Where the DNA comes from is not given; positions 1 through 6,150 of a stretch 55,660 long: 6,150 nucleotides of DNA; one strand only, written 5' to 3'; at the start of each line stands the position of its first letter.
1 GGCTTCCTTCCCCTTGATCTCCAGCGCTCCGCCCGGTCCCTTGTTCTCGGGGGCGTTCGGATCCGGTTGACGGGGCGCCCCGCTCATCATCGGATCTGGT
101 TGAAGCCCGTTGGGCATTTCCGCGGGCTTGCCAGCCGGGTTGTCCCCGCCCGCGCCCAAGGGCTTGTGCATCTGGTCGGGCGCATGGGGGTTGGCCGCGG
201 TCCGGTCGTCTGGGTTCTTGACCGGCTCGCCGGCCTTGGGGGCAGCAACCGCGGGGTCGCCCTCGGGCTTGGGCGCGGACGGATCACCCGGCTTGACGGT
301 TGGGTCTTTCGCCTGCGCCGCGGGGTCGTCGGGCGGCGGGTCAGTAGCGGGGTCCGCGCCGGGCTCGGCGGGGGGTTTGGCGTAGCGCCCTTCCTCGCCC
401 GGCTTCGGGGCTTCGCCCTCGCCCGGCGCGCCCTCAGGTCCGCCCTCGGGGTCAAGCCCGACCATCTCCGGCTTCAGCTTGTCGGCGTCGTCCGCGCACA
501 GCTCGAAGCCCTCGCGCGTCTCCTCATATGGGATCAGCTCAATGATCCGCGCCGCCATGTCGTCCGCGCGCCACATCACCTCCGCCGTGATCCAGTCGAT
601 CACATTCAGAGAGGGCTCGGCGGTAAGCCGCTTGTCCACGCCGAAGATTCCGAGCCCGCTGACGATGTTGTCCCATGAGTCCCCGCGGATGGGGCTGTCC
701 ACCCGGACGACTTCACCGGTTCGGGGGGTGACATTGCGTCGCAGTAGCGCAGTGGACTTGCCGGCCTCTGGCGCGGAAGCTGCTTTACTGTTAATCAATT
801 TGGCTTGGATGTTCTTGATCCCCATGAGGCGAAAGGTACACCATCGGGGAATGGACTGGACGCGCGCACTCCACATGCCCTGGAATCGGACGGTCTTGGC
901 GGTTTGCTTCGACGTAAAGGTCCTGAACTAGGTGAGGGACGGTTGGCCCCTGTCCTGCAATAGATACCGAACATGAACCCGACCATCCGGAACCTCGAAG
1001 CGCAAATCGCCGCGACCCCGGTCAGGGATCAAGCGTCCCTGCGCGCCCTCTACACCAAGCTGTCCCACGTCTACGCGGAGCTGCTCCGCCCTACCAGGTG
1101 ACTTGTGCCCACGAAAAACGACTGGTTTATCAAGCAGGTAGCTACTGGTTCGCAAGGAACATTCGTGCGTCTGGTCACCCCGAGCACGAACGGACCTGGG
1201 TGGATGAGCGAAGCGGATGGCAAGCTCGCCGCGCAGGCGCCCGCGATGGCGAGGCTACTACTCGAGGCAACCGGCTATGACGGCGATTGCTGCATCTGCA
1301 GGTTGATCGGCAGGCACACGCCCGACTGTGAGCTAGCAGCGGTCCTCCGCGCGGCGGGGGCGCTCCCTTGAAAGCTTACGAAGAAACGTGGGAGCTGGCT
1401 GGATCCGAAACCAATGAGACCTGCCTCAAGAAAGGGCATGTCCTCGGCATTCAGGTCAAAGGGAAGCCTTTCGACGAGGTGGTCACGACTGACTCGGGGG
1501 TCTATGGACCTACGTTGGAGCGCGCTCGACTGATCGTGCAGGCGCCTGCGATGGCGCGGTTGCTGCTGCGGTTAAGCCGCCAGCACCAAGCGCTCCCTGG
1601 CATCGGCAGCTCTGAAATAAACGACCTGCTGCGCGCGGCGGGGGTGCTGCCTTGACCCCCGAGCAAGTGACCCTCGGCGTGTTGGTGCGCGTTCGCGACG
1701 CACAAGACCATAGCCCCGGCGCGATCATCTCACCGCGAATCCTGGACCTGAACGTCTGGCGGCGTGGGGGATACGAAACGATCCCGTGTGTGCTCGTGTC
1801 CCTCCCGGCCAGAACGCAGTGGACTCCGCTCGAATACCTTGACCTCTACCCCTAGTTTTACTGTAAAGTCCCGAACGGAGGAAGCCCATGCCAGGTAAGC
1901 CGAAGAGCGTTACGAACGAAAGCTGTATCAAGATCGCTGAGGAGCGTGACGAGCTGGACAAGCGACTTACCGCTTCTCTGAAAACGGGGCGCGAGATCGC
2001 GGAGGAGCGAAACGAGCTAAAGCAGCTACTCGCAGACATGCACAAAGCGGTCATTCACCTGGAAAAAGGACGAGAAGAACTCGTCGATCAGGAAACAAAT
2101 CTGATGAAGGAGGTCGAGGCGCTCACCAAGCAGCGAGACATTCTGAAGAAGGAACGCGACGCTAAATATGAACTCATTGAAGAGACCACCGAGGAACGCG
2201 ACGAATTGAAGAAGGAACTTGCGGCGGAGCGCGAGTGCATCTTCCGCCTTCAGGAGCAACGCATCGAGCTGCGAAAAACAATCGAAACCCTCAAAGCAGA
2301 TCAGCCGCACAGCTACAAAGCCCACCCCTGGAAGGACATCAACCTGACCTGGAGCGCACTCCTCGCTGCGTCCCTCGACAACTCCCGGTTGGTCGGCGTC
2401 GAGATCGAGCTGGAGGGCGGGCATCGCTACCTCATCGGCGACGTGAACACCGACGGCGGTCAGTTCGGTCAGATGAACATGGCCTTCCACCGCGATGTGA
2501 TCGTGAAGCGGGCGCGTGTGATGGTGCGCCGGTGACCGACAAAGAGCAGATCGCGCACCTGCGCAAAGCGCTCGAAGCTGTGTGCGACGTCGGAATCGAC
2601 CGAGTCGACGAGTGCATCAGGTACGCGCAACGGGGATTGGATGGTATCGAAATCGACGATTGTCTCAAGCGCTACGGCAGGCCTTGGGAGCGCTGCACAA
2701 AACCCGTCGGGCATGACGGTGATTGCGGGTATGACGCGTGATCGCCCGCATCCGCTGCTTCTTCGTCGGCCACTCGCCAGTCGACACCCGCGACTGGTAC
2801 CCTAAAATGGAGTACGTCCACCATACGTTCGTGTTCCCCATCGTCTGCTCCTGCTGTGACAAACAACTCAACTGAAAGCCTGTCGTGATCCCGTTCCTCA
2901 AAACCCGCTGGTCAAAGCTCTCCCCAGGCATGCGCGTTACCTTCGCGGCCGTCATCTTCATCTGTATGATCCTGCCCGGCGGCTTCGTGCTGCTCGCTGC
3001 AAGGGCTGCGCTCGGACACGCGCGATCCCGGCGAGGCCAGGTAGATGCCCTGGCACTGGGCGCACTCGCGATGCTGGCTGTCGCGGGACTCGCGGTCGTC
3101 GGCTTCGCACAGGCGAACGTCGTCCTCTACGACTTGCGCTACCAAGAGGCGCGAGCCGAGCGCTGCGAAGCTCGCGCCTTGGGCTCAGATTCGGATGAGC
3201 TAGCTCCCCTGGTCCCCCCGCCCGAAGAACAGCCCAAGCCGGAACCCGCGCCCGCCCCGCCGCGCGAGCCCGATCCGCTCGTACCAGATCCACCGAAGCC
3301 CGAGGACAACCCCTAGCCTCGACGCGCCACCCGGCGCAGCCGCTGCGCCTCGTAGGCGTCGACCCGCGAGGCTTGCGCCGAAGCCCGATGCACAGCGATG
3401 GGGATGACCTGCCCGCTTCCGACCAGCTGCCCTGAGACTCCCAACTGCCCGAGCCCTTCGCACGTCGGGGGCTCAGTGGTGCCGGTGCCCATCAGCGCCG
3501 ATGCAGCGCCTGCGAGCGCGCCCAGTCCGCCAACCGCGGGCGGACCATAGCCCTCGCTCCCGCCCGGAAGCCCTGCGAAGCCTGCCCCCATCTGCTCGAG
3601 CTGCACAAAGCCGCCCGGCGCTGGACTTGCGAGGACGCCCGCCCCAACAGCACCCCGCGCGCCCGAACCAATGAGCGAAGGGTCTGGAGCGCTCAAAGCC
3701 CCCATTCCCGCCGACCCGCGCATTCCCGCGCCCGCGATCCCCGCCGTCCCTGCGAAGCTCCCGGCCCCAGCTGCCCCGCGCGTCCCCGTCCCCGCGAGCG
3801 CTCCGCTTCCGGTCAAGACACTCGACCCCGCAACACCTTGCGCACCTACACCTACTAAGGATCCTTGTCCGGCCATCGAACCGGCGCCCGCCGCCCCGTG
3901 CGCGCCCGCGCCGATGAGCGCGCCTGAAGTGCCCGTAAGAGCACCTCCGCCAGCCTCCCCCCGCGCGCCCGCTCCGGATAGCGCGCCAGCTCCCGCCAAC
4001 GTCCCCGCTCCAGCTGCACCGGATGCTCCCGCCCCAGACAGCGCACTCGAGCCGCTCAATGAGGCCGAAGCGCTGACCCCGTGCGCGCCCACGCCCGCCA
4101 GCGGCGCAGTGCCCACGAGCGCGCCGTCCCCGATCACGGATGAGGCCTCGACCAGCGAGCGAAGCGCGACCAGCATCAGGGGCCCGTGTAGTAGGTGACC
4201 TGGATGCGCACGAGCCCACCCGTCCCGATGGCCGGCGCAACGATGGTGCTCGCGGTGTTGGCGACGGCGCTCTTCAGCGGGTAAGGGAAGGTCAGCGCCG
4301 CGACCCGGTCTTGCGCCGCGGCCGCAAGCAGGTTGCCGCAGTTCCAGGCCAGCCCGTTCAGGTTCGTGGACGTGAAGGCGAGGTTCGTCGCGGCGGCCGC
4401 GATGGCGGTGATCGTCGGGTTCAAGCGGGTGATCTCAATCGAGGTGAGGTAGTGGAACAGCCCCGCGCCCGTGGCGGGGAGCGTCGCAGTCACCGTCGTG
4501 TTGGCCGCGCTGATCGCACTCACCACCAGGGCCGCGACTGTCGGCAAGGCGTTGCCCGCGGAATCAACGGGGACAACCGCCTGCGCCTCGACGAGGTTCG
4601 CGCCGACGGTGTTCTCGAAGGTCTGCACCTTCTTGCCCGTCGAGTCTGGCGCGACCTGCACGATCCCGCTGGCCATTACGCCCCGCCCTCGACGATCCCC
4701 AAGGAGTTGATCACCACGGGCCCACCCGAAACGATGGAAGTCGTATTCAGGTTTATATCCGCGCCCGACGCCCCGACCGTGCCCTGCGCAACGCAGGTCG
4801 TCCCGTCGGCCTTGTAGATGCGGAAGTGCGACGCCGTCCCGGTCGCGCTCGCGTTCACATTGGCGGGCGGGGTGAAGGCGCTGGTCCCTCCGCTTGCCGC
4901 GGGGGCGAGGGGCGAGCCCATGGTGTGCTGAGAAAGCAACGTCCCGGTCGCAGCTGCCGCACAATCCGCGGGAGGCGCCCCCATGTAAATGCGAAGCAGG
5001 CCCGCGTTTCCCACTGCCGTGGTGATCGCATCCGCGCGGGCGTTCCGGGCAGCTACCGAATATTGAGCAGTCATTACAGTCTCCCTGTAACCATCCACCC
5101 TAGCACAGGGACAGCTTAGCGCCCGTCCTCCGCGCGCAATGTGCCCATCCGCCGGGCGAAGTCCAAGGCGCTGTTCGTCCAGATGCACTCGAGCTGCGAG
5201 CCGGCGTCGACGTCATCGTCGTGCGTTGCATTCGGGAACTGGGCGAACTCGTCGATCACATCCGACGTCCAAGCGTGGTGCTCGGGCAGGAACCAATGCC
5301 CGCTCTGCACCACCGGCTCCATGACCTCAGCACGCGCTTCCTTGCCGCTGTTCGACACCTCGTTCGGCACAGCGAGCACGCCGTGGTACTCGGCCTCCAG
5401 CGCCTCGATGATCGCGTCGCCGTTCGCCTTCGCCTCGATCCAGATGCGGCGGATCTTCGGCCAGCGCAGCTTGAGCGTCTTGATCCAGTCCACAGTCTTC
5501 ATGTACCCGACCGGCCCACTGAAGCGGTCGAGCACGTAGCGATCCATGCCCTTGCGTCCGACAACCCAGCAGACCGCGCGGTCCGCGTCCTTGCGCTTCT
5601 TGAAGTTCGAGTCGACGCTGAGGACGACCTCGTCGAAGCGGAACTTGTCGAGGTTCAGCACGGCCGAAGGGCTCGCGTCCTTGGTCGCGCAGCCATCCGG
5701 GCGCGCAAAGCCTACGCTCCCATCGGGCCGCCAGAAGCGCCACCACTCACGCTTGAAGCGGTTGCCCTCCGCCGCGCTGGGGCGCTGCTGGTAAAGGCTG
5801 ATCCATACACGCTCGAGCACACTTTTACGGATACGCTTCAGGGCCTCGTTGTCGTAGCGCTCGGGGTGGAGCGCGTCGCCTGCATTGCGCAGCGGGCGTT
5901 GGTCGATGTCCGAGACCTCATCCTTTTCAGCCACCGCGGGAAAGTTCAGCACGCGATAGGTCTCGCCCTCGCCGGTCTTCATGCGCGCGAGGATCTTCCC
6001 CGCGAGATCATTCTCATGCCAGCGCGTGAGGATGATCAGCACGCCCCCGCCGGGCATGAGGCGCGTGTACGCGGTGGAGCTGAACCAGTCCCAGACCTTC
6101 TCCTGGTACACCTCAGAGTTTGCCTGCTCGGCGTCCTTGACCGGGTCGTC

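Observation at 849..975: Sigma54-style -24/-12 promoter paired with a conserved 17-bp palindromic upstream element (copy a of three cassettes)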

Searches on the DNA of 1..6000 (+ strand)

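Call 5: search_dna_similar(query=window:1-6000:+, collection=phages, mode=near, max_rows=20)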
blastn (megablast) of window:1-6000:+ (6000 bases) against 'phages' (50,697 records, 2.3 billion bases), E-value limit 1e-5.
No match.
